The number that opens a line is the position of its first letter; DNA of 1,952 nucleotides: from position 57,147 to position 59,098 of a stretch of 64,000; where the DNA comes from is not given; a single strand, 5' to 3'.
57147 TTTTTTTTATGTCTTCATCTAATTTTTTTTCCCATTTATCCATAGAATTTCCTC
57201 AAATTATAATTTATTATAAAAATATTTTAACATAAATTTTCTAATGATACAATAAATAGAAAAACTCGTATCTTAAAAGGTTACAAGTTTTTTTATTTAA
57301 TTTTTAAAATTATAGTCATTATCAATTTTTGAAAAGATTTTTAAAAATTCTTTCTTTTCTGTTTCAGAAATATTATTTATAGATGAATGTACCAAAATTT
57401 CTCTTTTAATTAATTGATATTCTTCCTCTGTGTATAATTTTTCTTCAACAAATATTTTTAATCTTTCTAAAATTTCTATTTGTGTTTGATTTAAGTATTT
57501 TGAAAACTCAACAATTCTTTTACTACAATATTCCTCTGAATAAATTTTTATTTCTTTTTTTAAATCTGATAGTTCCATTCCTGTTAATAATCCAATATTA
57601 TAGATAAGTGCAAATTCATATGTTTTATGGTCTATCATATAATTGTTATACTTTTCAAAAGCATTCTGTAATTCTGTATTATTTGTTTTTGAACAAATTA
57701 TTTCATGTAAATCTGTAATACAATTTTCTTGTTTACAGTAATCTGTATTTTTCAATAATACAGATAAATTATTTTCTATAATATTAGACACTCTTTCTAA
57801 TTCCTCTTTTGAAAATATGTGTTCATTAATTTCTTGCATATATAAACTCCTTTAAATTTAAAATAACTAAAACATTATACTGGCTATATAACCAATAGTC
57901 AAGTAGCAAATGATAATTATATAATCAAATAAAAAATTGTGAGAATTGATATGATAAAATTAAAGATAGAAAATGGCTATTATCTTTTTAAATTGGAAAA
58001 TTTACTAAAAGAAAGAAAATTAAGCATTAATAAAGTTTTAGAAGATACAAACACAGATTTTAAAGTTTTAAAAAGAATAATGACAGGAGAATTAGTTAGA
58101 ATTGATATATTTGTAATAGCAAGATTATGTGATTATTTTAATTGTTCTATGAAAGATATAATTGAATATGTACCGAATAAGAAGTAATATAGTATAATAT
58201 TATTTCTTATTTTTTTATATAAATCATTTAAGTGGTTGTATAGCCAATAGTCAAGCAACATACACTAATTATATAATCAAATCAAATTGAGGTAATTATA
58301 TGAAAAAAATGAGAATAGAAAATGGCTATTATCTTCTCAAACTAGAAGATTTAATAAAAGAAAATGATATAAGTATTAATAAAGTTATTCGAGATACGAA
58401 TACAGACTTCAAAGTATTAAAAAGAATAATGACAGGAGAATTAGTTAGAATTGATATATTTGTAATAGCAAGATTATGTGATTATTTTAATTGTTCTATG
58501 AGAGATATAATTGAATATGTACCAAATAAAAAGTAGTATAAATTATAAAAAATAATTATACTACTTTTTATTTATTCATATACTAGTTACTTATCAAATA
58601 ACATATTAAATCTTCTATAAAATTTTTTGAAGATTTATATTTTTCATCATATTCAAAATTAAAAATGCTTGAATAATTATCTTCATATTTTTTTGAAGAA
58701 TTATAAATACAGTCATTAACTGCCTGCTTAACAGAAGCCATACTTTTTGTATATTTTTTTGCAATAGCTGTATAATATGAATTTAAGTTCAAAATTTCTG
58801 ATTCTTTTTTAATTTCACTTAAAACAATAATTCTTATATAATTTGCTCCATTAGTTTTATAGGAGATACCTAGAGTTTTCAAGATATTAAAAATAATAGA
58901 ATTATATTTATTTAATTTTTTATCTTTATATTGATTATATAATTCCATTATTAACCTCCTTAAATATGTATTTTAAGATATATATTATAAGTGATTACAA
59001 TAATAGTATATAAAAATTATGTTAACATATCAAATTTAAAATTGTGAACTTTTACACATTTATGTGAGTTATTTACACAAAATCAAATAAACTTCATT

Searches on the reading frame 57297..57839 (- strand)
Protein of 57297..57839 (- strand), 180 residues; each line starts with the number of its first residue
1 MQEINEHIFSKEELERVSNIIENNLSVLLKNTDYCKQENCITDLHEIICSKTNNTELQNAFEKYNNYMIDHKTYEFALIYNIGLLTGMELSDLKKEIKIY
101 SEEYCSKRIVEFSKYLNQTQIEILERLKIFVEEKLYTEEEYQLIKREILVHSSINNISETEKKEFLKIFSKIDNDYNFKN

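Call 10: search_protein_families(library=pfam, proteins=[window:57297-57839:-], max_evalue=0.01)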
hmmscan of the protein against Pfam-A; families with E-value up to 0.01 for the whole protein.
window:57297-57839:- (180 aa): 0 families

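Call 14: find_encoding_contigs(protein=window:57297-57839:-, flank=10000, max_places=6)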
Protein window:57297-57839:- (180 aa): 20 contigs read that carry it; 4 places shown.
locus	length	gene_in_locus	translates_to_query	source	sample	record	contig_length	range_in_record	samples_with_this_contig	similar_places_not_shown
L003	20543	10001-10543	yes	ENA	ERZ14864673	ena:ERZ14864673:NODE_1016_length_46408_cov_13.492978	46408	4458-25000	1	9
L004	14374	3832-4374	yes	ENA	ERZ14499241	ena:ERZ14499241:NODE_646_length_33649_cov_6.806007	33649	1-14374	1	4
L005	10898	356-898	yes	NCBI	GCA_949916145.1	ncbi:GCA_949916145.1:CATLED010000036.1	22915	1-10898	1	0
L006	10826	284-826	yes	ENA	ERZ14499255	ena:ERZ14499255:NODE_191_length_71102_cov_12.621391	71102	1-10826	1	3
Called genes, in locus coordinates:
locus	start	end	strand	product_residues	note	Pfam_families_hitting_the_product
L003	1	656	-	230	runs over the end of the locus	PF02674:Colicin_V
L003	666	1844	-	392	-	PF18975:DUF5711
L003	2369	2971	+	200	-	-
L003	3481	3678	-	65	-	-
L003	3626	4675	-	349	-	PF13102:Phage_int_SAM_5, PF00589:Phage_integrase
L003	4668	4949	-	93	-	-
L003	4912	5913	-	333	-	PF01076:Mob_Pre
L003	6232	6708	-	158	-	PF12957:DUF3846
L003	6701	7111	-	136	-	-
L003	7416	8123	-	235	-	PF13560:HTH_31, PF01381:HTH_3, PF12844:HTH_19, PF13443:HTH_26 (weak), PF22495:HTH_92 (weak)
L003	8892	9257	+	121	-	PF08769:Spo0A_C (weak)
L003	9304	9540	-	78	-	PF13443:HTH_26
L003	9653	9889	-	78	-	PF13443:HTH_26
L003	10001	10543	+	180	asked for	-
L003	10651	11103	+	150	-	-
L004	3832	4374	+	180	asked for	-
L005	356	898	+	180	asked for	-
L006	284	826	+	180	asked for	-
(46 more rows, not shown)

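Call 26: search_protein_families(library=ncbifam, proteins=[window:57297-57839:-], max_evalue=0.01)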
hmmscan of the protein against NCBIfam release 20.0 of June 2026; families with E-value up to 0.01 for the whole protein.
window:57297-57839:- (180 aa): 0 families

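Call 59: search_protein_families(library=phrogs, proteins=[window:57297-57839:-], max_evalue=0.001)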
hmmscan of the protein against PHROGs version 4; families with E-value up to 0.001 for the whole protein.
window:57297-57839:- (180 aa): 0 families

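Call 60: search_protein_families(library=padloc, proteins=[window:57297-57839:-], max_evalue=0.001)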
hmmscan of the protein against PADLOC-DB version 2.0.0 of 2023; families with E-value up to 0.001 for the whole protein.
window:57297-57839:- (180 aa): 0 families
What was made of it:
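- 56737..57839 (-): Cargo of copy 3: a 180-aa gene (57297-57839) and a 150-aa gene (56737-57189), function unknown. No family match (calls 10, 59, 60).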

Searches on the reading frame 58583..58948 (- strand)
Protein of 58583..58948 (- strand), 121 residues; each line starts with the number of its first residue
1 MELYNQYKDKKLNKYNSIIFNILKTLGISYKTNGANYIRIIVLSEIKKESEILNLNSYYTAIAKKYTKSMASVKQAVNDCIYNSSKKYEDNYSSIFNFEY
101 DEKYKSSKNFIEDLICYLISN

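Call 26: search_protein_families(library=ncbifam, proteins=[window:58583-58948:-], max_evalue=0.01)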
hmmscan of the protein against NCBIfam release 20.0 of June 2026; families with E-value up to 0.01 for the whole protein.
window:58583-58948:- (121 aa): 1 family
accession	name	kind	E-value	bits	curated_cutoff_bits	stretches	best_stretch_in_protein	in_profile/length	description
TIGR02875.1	spore_0_A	equivalog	0.00017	20.9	200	1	10-100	143-235/262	sporulation transcription factor Spo0A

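Call 59: search_protein_families(library=phrogs, proteins=[window:58583-58948:-], max_evalue=0.001)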
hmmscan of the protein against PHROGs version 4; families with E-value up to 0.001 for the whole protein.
window:58583-58948:- (121 aa): 0 families
